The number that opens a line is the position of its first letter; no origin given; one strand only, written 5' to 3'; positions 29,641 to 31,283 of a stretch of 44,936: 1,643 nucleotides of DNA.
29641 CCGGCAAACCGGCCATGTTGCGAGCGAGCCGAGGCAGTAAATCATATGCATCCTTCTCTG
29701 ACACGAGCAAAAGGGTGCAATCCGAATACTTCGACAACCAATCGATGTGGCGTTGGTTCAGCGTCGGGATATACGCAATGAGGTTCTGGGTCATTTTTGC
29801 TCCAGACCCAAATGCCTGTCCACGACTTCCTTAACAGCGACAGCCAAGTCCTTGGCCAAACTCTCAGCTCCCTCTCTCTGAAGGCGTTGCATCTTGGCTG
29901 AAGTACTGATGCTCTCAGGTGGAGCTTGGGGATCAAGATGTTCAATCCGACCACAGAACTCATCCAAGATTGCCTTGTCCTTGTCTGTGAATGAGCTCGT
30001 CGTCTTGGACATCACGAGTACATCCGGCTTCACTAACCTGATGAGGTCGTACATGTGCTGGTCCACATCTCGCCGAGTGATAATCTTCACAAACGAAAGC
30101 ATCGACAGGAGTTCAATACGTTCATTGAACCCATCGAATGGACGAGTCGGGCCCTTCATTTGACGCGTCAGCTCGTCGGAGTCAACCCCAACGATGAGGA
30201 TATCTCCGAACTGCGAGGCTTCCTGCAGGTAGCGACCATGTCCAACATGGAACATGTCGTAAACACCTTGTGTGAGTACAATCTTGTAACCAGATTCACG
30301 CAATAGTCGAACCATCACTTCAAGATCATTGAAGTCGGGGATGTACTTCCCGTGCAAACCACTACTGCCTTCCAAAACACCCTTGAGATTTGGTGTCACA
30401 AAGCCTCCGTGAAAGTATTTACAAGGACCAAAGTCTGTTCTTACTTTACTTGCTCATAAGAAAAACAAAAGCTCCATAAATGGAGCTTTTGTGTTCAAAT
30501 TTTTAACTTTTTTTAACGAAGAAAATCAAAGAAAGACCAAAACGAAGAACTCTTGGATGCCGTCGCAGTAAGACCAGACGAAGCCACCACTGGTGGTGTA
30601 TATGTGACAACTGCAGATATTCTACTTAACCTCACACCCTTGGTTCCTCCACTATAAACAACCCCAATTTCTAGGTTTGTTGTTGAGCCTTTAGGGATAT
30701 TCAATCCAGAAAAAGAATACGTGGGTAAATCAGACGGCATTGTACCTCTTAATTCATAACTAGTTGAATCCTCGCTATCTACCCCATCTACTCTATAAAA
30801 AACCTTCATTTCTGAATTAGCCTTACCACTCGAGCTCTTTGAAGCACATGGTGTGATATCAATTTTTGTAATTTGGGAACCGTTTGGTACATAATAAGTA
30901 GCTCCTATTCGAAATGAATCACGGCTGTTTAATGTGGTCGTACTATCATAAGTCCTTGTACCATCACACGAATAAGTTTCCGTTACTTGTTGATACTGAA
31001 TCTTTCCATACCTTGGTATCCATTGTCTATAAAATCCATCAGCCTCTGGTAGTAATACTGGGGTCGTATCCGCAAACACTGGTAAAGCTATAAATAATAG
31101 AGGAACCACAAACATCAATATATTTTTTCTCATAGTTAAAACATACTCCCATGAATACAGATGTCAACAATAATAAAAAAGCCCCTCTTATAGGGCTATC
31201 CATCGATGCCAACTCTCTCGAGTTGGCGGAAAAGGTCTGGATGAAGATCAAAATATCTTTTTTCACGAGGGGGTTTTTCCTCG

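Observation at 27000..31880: Compositionally foreign pyrimidine-deoxynucleotide module wedged between argS and the secE-nusG-rplK operon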

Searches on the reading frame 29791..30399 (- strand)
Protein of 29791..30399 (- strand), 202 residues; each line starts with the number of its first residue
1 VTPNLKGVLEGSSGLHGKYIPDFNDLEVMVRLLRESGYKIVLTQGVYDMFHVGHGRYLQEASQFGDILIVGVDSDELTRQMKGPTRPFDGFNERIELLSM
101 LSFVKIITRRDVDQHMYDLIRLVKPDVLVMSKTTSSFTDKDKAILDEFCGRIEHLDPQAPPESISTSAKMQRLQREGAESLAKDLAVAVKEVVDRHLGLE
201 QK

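Call 3: search_protein_families(library=pfam, proteins=[window:29791-30399:-], max_evalue=0.01)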
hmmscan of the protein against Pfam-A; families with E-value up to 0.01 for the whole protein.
window:29791-30399:- (202 aa): 1 family
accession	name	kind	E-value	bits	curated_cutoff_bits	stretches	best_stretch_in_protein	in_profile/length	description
PF01467.32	CTP_transf_like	-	1.5e-11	45.1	21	1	43-168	2-129/133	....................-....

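Call 4: search_protein_families(library=ncbifam, proteins=[window:29791-30399:-], max_evalue=0.01)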
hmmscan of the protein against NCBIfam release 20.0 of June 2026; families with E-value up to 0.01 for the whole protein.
window:29791-30399:- (202 aa): 7 families
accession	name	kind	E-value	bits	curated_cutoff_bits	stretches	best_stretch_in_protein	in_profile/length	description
TIGR02199.1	rfaE_dom_II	equivalog_domain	3.1e-26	91.9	181.5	1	31-172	4-141/144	D-glycero-beta-D-manno-heptose 1-phosphate adenylyltransferase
NF008454.0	PRK11316.1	equivalog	2.2e-23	82.6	521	1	17-130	319-431/475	bifunctional D-glycero-beta-D-manno-heptose-7-phosphate kinase/D-glycero-beta-D-manno-heptose 1-phosphate adenylyltransferase HldE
TIGR00125.1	cyt_tran_rel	domain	9.1e-13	48.2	27.7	1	40-101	1-59/65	adenylyltransferase/cytidyltransferase family protein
TIGR01518.1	g3p_cytidyltrns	equivalog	1.2e-09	38.3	165.4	1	41-132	1-90/125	glycerol-3-phosphate cytidylyltransferase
NF001985.0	PRK00777.1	subfamily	1.3e-08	35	104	1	41-99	7-63/157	pantetheine-phosphate adenylyltransferase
NF002250.0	PRK01170.1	subfamily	5.7e-07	29.3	489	1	39-134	1-95/322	bifunctional pantetheine-phosphate adenylyltransferase/NTP phosphatase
NF041124.1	CoaD_Thcocales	equivalog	5.4e-05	23.1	290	1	38-82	4-48/156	phosphopantetheine adenylyltransferase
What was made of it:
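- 29791..30399 (-): Cytidylyltransferase-like nucleotidyltransferase (202 aa), overlapping the deaminase gene by 4 nt. PF01467 1.5e-11 and RfaE domain II 3e-26 (calls 3, 4).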

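Call 7: search_protein_families(library=phrogs, proteins=[window:29791-30399:-], max_evalue=0.01)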
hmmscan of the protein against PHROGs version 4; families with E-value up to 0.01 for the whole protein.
window:29791-30399:- (202 aa): 1 family
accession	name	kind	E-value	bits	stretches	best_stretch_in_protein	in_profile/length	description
phrog_7878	-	other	5.1e-21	76.1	1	39-151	2-115/131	bifunctional heptose 7-phosphate kinase/heptose 1-phosphate adenyltransferase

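Call 8: search_protein_families(library=padloc, proteins=[window:29791-30399:-], max_evalue=0.01)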
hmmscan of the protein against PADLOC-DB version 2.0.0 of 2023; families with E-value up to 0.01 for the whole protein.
window:29791-30399:- (202 aa): 2 families
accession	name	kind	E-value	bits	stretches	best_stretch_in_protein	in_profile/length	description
PDLC04915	PDC-S11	-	0.00033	18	1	93-144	9-62/379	-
PDLC02589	DrmC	-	0.0045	14.2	0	93-131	91-130/264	DrmC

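Call 22: search_solved_structures(query=window:29791-30399:-, max_evalue=0.001, show_alignments=1)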
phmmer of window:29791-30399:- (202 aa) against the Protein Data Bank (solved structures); distinct sequences matched with E-value up to 0.001: 11.
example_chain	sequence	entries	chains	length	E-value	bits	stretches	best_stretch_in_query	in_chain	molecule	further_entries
3elb_A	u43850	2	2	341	4.8e-13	52.7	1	43-104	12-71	Ethanolamine-phosphate cytidylyltransferase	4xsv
5x9q_A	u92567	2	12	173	4.7e-12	49.5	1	38-133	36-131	Putative cytidylyltransferase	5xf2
3glv_A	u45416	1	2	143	1.5e-08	38.1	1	41-131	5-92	Lipopolysaccharide core biosynthesis protein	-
1coz_A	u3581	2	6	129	5.3e-08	36.3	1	39-131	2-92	PROTEIN (GLYCEROL-3-PHOSPHATE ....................) | glycerol-3-phosphate cytidylyltransferase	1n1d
2b7l_A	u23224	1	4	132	3.3e-07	33.7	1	39-132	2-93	glycerol-3-phosphate cytidylyltransferase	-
9hsm_A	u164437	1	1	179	2.1e-06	31.1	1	31-104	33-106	choline-phosphate cytidylyltransferase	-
9hsg_A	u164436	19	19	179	2.1e-06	31.1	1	31-104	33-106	choline-phosphate cytidylyltransferase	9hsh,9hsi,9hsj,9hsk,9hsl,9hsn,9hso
4zcp_A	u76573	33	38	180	2.1e-06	31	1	31-104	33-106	Cholinephosphate cytidylyltransferase | Choline-phosphate cytidylyltransferase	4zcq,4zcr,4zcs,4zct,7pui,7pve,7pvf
3hl4_A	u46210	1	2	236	2.6e-06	30.8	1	41-108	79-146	Choline-phosphate cytidylyltransferase A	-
4mvc_A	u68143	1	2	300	3.8e-06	30.2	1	41-108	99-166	Choline-phosphate cytidylyltransferase A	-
4mvd_B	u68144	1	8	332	4.3e-06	30.1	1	41-108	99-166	Choline-phosphate cytidylyltransferase A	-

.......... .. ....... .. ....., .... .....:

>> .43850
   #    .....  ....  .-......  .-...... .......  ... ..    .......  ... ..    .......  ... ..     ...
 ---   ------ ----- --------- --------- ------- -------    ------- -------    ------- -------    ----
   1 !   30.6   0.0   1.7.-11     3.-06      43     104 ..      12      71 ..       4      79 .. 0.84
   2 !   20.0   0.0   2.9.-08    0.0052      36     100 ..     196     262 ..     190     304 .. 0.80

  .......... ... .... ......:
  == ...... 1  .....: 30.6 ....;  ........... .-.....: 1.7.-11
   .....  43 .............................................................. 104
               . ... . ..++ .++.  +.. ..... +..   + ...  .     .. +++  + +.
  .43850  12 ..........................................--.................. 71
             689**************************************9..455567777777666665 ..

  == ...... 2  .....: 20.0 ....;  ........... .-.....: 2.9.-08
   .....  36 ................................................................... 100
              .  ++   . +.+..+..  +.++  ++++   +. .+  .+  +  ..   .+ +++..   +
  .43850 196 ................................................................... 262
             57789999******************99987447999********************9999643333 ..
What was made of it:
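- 29791..30399 (-): PDB sequence hits are ECT 3elb, HldC 5x9q and TagD (call 22).
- The closest characterised relatives make CDP-alcohols or ADP-heptose (calls 4, 22).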

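Call 57: find_homologous_proteins(query=window:29791-30399:-, max_evalue=0.001)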
Query window:29791-30399:- (202 aa): 721 proteins with E <= 0.001 among 884 candidates; the best 120 are listed.
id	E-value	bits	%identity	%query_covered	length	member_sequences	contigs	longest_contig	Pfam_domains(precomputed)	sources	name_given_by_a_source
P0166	1.3e-127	441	100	100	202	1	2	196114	PF01467.33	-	-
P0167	1.4e-87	311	70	99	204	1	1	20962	PF01467.33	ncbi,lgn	-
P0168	1.8e-81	291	70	94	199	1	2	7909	PF01467.33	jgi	jgi:D-beta-D-heptose 7-phosphate kinase/D-beta-D-heptose 1-phosphate adenosyltransferase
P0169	1.7e-80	287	66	96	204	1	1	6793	PF01467.33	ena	-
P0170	5.3e-79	283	67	98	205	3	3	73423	PF01467.33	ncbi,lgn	ncbi:MAG: adenylyltransferase/cytidyltransferase family protein [Minisyncoccia bacterium]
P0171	6.3e-77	276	65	98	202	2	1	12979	PF01467.33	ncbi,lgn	ncbi:MAG: adenylyltransferase/cytidyltransferase family protein [Minisyncoccia bacterium]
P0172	2.9e-76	274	63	98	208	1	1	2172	PF01467.33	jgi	jgi:D-glycero-beta-D-manno-heptose 1-phosphate adenylyltransferase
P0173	4.8e-76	273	62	98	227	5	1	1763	PF01467.33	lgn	-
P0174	3.6e-75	270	64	98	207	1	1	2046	PF01467.33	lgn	-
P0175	4.9e-75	270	62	98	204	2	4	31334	PF01467.33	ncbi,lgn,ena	-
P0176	1.2e-73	265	61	98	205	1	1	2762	PF01467.33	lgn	-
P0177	5.0e-73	263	63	98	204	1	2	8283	PF01467.33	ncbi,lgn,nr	ncbi:MAG: adenylyltransferase/cytidyltransferase family protein [Parcubacteria group bacterium]|nr:a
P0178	8.9e-73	262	66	94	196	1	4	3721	PF01467.33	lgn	-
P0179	9.5e-73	262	61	98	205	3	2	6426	PF01467.33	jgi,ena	-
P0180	2.2e-72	261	64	97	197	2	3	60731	PF01467.33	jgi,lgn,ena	-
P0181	2.3e-72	261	61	98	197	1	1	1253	PF01467.33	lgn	-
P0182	4.2e-72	260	61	99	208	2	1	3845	PF01467.33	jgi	jgi:D-beta-D-heptose 7-phosphate kinase/D-beta-D-heptose 1-phosphate adenosyltransferase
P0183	4.7e-72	260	61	98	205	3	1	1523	PF01467.33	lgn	-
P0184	6.7e-72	259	60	98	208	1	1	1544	PF01467.33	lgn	-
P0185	2.6e-71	258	60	98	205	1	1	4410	PF01467.33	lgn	-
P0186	3.8e-71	257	64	93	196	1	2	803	PF01467.33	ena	-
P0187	6.9e-71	256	59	98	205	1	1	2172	PF01467.33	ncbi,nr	ncbi:MAG: adenylyltransferase/cytidyltransferase family protein [bacterium]|nr:adenylyltransferase/c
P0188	1.6e-70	255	61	98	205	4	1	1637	PF01467.33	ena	-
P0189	2.6e-70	254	61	98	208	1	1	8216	PF01467.33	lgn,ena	-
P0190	2.9e-70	254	64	95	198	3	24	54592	PF01467.33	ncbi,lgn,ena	ncbi:MAG: adenylyltransferase/cytidyltransferase family protein [Patescibacteria group bacterium]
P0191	5.5e-70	253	63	93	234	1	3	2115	PF01467.33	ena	-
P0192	7.9e-70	253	59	98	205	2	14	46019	PF01467.33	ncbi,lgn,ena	ncbi:MAG: adenylyltransferase/cytidyltransferase family protein [Patescibacteria group bacterium]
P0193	9.9e-70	252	65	98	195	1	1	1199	PF01467.33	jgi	jgi:D-beta-D-heptose 7-phosphate kinase/D-beta-D-heptose 1-phosphate adenosyltransferase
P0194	1.8e-69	252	64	94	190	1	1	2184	PF01467.33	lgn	-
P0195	3.3e-69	251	62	93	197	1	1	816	PF01467.33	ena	-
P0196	5.7e-69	250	64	95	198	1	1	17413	PF01467.33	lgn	-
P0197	8.0e-69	249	62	95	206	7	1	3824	PF01467.33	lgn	-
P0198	1.0e-68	249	63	99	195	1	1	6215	PF01467.33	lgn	-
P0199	2.6e-68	248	60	97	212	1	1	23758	PF01467.33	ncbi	ncbi:MAG: adenylyltransferase/cytidyltransferase family protein [Minisyncoccota bacterium]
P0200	3.6e-68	247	59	100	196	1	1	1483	PF01467.33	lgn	-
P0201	3.7e-68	247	63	96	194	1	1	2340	PF01467.33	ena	-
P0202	4.2e-68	247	62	93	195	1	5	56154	PF01467.33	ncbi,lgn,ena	ncbi:MAG: adenylyltransferase/cytidyltransferase family protein [Patescibacteria group bacterium]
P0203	4.9e-68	247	60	99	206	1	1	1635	PF01467.33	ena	-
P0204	7.6e-68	246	64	93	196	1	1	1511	PF01467.33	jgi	jgi:D-glycero-beta-D-manno-heptose 1-phosphate adenylyltransferase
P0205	9.1e-68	246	59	98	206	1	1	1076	PF01467.33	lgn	-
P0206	1.9e-67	245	63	95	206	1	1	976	PF01467.33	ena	-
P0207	2.6e-67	244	62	94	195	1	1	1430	PF01467.33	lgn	-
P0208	2.9e-67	244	61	97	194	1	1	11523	PF01467.33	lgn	-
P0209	2.9e-67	244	60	96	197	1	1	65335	PF01467.33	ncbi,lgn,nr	ncbi:MAG: adenylyltransferase/cytidyltransferase family protein [Candidatus Zambryskibacteria bacter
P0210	4.3e-67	244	60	97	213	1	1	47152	PF01467.33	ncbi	-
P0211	6.3e-67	243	62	97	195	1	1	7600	PF01467.33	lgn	-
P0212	1.2e-66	242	61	96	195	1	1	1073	PF01467.33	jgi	jgi:D-glycero-beta-D-manno-heptose 1-phosphate adenylyltransferase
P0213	1.9e-66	242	60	98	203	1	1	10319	PF01467.33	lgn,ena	-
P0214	2.6e-66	241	61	94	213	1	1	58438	PF01467.33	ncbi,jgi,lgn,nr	ncbi:MAG: Glycerol-3-phosphate cytidylyltransferase [Parcubacteria bacterium C7867-006]|nr:MAG: Glyc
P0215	3.7e-66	241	60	94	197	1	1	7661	PF01467.33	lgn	-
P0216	3.9e-66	241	64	93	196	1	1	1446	PF01467.33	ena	-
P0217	3.9e-66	241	60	96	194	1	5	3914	PF01467.33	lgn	-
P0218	4.6e-66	240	61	98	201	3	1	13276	PF01467.33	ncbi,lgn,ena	-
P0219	5.6e-66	240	61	97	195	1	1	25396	PF01467.33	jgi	jgi:D-glycero-beta-D-manno-heptose 1-phosphate adenylyltransferase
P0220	1.9e-65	238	59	94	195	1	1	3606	PF01467.33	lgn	-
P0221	3.5e-65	238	61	89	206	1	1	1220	PF01467.33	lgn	-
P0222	5.4e-65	237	60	97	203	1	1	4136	PF01467.33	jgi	-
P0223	8.4e-65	236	61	91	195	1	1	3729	PF01467.33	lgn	-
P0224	1.1e-64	236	58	97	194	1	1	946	PF01467.33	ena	-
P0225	2.1e-64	235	61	97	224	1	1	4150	PF01467.33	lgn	-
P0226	6.5e-64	233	63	89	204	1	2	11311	PF01467.33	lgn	-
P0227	1.5e-63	232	57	98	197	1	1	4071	PF01467.33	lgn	-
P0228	1.9e-63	232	59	94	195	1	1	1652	PF01467.33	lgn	-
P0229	1.9e-63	232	60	95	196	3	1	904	PF01467.33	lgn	-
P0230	6.9e-63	230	61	89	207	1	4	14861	PF01467.33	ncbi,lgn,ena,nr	ncbi:MAG: hypothetical protein EXS47_02350 [Candidatus Zambryskibacteria bacterium]|nr:hypothetical 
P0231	7.5e-63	230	62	89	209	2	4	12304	PF01467.33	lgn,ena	-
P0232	8.6e-63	230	57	98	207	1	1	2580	PF01467.33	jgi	jgi:cytidyltransferase-like protein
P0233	1.0e-62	229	56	96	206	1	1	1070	PF01467.33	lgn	-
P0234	1.1e-62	229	57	100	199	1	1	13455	PF01467.33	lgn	-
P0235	1.1e-62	229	61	89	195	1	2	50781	PF01467.33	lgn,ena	-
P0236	1.3e-62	229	63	90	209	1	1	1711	PF01467.33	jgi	jgi:rfaE bifunctional protein nucleotidyltransferase chain/domain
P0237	1.2e-59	219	69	74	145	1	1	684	PF01467.33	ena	-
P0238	1.4e-59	219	62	76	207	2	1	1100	PF01467.33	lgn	-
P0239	1.5e-59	219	58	95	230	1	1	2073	PF01467.33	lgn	-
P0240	2.6e-59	218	58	93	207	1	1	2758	PF01467.33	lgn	-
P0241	1.1e-58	216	55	94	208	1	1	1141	PF01467.33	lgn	-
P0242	1.1e-58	216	53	98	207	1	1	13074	PF01467.33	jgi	jgi:cytidyltransferase-like protein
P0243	1.2e-58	216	55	97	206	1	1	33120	PF01467.33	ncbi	-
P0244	1.2e-58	216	55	95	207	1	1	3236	PF01467.33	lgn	-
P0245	1.3e-58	216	58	93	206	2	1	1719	PF01467.33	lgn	-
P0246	2.0e-58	215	55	95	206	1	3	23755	PF01467.33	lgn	-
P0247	3.7e-58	215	54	91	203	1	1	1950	PF01467.33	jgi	jgi:rfaE bifunctional protein nucleotidyltransferase chain/domain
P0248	7.2e-58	214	56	88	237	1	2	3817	PF01467.33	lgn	-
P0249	1.9e-57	212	57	90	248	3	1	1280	PF01467.33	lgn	-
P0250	1.9e-57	212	56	93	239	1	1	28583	PF01467.33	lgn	-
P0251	2.4e-57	212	53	93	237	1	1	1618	PF01467.33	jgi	jgi:rfaE bifunctional protein nucleotidyltransferase chain/domain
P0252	3.0e-57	212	54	95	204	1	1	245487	PF01467.33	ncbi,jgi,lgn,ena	ncbi:MAG: adenylyltransferase/cytidyltransferase family protein [Candidatus Paceibacterota bacterium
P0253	2.5e-56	209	54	93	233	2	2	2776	PF01467.33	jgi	-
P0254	4.1e-56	208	51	94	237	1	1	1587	PF01467.33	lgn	-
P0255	6.8e-56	207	52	94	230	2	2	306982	PF01467.33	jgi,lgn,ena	-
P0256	7.3e-56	207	54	93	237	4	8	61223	PF01467.33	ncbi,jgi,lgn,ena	jgi:D-beta-D-heptose 7-phosphate kinase/D-beta-D-heptose 1-phosphate adenosyltransferase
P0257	2.0e-55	206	52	95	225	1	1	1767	PF01467.33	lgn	-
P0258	2.1e-55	206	53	96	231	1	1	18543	PF01467.33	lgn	-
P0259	2.1e-55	206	58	86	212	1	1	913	PF01467.33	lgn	-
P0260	2.9e-55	205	53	90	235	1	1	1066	PF01467.33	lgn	-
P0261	7.7e-55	204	53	90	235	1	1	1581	PF01467.33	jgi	jgi:rfaE bifunctional protein nucleotidyltransferase chain/domain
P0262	2.2e-54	202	49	94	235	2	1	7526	PF01467.33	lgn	-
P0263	2.4e-54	202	51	94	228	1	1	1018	PF01467.33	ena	-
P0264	6.8e-54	201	52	96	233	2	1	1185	PF01467.33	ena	-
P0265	1.1e-53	200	53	90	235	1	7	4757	PF01467.33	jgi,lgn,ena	-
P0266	2.2e-53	199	52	94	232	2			PF01467.33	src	-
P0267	1.3e-52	197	57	84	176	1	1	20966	PF01467.33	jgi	jgi:D-beta-D-heptose 7-phosphate kinase/D-beta-D-heptose 1-phosphate adenosyltransferase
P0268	3.5e-52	195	53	90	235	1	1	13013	PF01467.33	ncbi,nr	ncbi:MAG: adenylyltransferase/cytidyltransferase family protein [bacterium]|nr:adenylyltransferase/c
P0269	5.7e-52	194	52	90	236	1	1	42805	PF01467.33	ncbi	-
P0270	8.3e-52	194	51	97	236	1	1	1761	PF01467.33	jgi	jgi:D-beta-D-heptose 7-phosphate kinase / D-beta-D-heptose 1-phosphate adenosyltransferase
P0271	3.0e-51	192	49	93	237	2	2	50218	PF01467.33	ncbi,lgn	-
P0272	5.1e-51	191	52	88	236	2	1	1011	PF01467.33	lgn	-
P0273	5.8e-50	188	56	82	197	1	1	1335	PF01467.33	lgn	-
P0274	1.1e-49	187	55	89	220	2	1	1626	PF01467.33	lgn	-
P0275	1.6e-49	186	49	96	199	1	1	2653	PF01467.33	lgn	-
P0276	1.7e-48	183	50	95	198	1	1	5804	PF01467.33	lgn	-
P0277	1.7e-48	183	50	95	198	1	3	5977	PF01467.33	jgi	jgi:D-beta-D-heptose 7-phosphate kinase/D-beta-D-heptose 1-phosphate adenosyltransferase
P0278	1.0e-47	181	49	94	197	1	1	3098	PF01467.33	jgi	jgi:rfaE bifunctional protein nucleotidyltransferase chain/domain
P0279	1.7e-47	180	49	91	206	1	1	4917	PF01467.33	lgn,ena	-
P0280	8.6e-47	178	46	95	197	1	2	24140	PF01467.33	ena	-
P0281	8.6e-47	178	48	96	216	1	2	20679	PF01467.33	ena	-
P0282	9.0e-47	177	48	91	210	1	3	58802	PF01467.33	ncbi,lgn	ncbi:MAG: hypothetical protein AMXMBFR44_6320 [Candidatus Campbellbacteria bacterium]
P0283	1.9e-46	176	47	95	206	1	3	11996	PF01467.33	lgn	-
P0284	2.3e-46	176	47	98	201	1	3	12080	PF01467.33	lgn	-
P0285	2.8e-46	176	51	90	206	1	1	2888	PF01467.33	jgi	jgi:rfaE bifunctional protein nucleotidyltransferase chain/domain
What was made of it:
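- Sources annotate the protein as RfaE domain II or TagD (call 57).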

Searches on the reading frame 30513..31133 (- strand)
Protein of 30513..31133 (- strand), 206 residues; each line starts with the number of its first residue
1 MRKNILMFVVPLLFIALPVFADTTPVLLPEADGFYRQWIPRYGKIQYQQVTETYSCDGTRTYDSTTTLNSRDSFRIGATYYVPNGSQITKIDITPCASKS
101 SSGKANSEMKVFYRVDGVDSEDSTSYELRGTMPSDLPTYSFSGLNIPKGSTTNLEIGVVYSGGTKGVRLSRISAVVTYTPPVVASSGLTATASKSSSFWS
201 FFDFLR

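Call 3: search_protein_families(library=pfam, proteins=[window:30513-31133:-], max_evalue=0.01)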
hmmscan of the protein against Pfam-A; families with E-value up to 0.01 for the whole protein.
window:30513-31133:- (206 aa): 0 families

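Call 4: search_protein_families(library=ncbifam, proteins=[window:30513-31133:-], max_evalue=0.01)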
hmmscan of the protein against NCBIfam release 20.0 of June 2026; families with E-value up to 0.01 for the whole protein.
window:30513-31133:- (206 aa): 0 families

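Call 7: search_protein_families(library=phrogs, proteins=[window:30513-31133:-], max_evalue=0.01)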
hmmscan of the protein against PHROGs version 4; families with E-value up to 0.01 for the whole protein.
window:30513-31133:- (206 aa): 0 families

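Call 8: search_protein_families(library=padloc, proteins=[window:30513-31133:-], max_evalue=0.01)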
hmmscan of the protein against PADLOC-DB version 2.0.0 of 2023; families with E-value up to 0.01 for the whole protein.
window:30513-31133:- (206 aa): 0 families

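Call 10: search_protein_families(library=pfam, proteins=[window:30513-31133:-], max_evalue=10)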
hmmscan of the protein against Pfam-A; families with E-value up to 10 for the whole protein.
window:30513-31133:- (206 aa): 0 families
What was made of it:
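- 30513..31133 (-): Secreted protein of unknown family (206 aa, N-terminal signal-like peptide); not part of the cassette. No hit in Pfam, NCBIfam, PHROGs or PADLOC (calls 3, 4, 7, 8, 10).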
